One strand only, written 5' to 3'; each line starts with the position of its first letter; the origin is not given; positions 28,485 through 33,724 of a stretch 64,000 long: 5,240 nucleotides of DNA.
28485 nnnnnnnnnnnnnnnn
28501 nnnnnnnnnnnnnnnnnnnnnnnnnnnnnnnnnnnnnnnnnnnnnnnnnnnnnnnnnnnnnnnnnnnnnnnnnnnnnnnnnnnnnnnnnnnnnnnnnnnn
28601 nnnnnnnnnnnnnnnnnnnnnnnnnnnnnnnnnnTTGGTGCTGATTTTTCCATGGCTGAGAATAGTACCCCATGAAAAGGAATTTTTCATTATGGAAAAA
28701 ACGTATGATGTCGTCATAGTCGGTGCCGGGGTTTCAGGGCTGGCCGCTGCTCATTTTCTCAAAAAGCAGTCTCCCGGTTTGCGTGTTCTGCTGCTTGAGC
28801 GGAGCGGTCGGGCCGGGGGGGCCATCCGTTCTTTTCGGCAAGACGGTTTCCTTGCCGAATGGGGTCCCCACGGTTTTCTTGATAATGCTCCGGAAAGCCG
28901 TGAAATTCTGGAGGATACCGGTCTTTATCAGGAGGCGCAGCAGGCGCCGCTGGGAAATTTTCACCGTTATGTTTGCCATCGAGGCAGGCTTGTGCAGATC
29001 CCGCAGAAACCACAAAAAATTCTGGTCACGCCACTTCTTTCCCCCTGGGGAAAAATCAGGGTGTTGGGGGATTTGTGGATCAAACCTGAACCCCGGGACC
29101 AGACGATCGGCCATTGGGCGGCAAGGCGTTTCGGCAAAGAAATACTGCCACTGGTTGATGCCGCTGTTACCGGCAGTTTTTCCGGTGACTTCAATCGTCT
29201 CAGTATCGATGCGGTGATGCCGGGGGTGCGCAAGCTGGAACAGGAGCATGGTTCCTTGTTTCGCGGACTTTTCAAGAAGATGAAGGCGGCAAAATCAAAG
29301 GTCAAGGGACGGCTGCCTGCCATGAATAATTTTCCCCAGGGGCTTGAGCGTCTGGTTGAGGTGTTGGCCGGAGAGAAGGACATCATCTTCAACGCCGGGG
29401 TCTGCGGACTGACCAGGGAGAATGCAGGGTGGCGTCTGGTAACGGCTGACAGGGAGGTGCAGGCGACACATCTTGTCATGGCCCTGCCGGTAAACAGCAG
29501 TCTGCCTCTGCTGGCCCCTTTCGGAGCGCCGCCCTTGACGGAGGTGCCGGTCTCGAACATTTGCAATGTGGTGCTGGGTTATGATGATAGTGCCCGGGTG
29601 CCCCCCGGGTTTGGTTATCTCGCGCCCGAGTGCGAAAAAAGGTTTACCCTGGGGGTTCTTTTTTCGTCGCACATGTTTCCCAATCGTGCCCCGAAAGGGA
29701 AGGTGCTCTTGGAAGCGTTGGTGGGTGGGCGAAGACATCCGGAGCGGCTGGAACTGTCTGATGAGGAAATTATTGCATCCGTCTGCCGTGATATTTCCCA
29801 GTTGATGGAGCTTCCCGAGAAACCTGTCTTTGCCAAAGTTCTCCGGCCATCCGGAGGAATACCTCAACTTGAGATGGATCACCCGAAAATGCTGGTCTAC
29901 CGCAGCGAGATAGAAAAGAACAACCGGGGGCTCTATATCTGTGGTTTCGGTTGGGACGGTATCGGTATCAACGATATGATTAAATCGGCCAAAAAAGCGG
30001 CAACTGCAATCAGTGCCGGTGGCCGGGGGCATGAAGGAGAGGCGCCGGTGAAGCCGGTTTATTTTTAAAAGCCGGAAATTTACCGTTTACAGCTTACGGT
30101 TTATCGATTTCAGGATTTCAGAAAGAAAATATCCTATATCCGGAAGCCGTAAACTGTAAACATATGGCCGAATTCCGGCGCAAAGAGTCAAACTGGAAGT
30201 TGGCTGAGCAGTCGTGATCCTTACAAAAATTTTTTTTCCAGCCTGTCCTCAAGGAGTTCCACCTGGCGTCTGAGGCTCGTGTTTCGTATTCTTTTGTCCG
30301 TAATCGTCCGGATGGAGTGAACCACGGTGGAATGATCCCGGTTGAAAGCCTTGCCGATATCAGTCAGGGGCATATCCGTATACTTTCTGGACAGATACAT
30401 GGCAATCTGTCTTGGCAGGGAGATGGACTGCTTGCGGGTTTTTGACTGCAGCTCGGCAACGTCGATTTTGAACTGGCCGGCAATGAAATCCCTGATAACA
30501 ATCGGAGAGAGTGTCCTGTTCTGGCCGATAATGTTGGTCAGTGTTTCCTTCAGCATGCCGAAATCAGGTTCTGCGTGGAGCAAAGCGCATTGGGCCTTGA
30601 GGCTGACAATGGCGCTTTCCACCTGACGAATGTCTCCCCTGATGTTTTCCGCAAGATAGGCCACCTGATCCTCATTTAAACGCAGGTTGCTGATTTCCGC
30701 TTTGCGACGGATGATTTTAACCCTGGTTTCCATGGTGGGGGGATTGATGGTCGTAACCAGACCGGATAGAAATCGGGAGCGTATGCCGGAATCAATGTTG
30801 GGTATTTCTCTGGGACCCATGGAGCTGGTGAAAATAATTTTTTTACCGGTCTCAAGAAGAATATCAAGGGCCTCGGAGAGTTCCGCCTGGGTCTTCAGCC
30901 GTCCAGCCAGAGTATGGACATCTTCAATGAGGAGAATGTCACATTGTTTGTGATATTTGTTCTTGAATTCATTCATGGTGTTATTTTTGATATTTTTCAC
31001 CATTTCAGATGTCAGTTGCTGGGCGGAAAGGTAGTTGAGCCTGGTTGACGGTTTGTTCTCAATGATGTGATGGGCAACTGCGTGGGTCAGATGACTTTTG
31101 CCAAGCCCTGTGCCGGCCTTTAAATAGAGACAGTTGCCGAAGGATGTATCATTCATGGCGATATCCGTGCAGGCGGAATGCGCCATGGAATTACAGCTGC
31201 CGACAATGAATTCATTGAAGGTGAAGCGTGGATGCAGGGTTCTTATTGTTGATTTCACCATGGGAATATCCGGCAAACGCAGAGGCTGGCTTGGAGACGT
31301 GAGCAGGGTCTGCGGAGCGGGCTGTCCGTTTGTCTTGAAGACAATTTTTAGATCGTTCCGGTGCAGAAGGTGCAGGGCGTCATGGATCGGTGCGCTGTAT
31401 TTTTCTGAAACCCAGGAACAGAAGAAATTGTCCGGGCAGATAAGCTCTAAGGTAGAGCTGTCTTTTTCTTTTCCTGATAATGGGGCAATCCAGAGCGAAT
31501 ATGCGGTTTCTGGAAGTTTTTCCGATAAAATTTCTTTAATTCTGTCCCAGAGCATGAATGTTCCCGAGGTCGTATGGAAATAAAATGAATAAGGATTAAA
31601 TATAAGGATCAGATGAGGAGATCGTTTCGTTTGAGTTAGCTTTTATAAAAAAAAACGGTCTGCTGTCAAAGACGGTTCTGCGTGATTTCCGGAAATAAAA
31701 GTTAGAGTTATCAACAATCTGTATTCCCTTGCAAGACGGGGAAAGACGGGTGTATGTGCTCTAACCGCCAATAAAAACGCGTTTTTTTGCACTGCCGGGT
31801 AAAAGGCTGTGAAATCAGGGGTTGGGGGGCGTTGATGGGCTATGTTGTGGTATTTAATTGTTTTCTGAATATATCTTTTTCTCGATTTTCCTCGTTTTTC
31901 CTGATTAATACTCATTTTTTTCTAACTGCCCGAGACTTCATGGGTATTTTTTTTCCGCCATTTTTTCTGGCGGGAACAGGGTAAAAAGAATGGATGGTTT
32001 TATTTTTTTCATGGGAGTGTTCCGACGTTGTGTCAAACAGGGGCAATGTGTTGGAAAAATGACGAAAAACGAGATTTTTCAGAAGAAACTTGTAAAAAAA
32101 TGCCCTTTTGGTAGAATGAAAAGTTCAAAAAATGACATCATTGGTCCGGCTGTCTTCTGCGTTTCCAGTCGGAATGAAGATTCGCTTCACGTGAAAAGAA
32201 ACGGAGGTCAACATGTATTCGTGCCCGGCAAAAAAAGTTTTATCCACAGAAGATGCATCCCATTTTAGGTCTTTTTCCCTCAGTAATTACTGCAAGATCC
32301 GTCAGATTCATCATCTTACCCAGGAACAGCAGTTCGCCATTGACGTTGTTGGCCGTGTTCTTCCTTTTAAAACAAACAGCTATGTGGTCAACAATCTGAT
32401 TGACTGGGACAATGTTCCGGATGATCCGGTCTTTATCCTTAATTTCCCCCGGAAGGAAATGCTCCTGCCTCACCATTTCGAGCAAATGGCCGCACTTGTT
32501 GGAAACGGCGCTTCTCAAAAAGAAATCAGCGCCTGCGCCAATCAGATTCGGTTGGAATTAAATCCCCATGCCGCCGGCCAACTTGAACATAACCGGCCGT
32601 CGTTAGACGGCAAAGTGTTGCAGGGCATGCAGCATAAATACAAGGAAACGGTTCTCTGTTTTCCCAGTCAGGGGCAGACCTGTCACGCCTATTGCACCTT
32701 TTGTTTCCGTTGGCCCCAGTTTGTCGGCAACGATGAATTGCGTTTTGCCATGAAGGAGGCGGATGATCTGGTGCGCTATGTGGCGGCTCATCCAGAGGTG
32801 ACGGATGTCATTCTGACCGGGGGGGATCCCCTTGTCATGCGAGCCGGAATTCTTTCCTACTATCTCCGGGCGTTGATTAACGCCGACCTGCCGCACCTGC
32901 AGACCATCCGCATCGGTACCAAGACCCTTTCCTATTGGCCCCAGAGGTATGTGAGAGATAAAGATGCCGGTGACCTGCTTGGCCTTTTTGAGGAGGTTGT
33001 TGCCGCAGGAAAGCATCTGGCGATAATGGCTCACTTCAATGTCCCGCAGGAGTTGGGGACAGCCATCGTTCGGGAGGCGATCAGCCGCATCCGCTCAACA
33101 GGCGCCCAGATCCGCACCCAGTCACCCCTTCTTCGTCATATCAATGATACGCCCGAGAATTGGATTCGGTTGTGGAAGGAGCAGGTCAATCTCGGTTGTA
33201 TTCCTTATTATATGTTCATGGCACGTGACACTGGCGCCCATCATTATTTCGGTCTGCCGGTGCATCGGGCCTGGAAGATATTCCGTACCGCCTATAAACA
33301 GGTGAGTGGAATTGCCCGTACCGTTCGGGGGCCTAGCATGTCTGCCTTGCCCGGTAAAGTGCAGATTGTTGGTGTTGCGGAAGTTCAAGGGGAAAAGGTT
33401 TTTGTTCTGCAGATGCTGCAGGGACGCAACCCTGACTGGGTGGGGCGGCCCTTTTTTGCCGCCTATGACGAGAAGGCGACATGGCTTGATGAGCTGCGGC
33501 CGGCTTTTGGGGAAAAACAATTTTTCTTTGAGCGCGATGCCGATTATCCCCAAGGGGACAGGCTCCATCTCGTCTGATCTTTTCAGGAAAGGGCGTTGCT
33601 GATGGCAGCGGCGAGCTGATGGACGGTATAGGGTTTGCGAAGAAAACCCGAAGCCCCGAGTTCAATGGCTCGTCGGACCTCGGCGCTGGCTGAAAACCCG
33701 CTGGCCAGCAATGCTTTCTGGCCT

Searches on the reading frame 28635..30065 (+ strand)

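Call 63: search_protein_families(library=pfam, proteins=[window:28635-30065:+], max_evalue=0.001)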
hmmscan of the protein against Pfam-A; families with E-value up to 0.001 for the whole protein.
window:28635-30065:+ (477 aa): 9 families
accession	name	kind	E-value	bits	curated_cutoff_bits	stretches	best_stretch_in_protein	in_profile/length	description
PF01593.30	Amino_oxidase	-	7.9e-41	141.2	19.8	1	33-459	1-442/443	Flavin containing amine oxidoreductase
PF13450.12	NAD_binding_8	-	1.3e-16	61.1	21.9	1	28-93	1-66/68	NAD(P)-binding Rossmann-like domain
PF01266.30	DAO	-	5.5e-12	46.3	27.9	1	25-73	1-46/353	FAD dependent oxidoreductase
PF01946.23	Thi4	-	2.2e-08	34.1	26.2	1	23-63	17-56/235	Thi4 family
PF00890.30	FAD_binding_2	-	1.9e-05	24.5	20.4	1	25-64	1-38/414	FAD binding domain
PF12831.13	FAD_oxidored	-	4.5e-05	23.4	27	1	25-63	1-37/416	FAD dependent oxidoreductase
PF07992.20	Pyr_redox_2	-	0.00019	21.4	26.1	1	24-57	1-32/291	Pyridine nucleotide-disulphide oxidoreductase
PF01494.25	FAD_binding_3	-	0.00035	20.3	22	1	24-60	2-36/349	FAD binding domain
PF05834.18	Lycopene_cycl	-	0.00068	19.2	23.4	0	25-57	1-33/380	Lycopene cyclase protein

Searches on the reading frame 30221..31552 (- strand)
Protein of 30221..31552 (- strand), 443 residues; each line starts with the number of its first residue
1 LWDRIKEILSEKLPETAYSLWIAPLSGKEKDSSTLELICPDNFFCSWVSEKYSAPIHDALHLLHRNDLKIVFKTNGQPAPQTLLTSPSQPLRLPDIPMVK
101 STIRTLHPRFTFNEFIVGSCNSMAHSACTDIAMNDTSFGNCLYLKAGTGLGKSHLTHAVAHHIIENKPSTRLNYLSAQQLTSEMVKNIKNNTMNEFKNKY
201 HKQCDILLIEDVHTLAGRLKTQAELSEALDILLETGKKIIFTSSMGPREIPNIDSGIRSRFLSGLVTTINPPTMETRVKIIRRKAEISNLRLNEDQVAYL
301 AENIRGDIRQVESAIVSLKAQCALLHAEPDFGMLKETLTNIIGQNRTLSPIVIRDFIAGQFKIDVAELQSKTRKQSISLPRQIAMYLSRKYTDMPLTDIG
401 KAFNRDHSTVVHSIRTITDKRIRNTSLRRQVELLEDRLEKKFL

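Call 49: search_protein_families(library=pfam, proteins=[window:30221-31552:-], max_evalue=0.001)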
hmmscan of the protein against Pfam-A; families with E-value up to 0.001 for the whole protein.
window:30221-31552:- (443 aa): 4 families
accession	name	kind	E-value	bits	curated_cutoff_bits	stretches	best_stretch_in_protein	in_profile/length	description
PF00308.24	Bac_DnaA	-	2.5e-43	148.5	23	1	106-267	1-161/162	Bacterial DnaA ATPAse domain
PF08299.17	Bac_DnaA_C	-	7.3e-26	90.4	31.5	1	353-417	4-69/69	Bacterial dnaA protein helix-turn-helix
PF11638.13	DnaA_N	-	1.9e-11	43.9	24.6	1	1-60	3-63/65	DnaA N-terminal domain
PF00004.35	AAA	-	1.2e-05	26.2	21.2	1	146-237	5-100/131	ATPase family associated with various cellular activities (AAA)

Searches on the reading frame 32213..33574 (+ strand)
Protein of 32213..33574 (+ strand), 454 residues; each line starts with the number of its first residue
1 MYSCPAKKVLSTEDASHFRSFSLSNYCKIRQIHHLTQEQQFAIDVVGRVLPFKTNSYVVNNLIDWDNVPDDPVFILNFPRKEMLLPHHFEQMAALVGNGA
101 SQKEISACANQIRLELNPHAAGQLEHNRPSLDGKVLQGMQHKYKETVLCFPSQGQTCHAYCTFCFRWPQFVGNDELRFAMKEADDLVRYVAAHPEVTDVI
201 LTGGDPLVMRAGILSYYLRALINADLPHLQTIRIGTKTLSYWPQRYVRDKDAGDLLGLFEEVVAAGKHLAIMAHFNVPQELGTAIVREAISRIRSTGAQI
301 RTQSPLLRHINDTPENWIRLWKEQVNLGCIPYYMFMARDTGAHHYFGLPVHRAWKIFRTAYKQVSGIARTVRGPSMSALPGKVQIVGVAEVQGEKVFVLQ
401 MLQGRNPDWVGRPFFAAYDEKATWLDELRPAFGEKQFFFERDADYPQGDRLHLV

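Call 49: search_protein_families(library=pfam, proteins=[window:32213-33574:+], max_evalue=0.001)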
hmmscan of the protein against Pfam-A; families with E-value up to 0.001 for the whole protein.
window:32213-33574:+ (454 aa): 1 family
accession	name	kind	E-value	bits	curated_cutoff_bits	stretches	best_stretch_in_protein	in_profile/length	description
PF04055.27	Radical_SAM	-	5.5e-05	23.8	29.5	1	155-241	5-87/166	Radical SAM superfamily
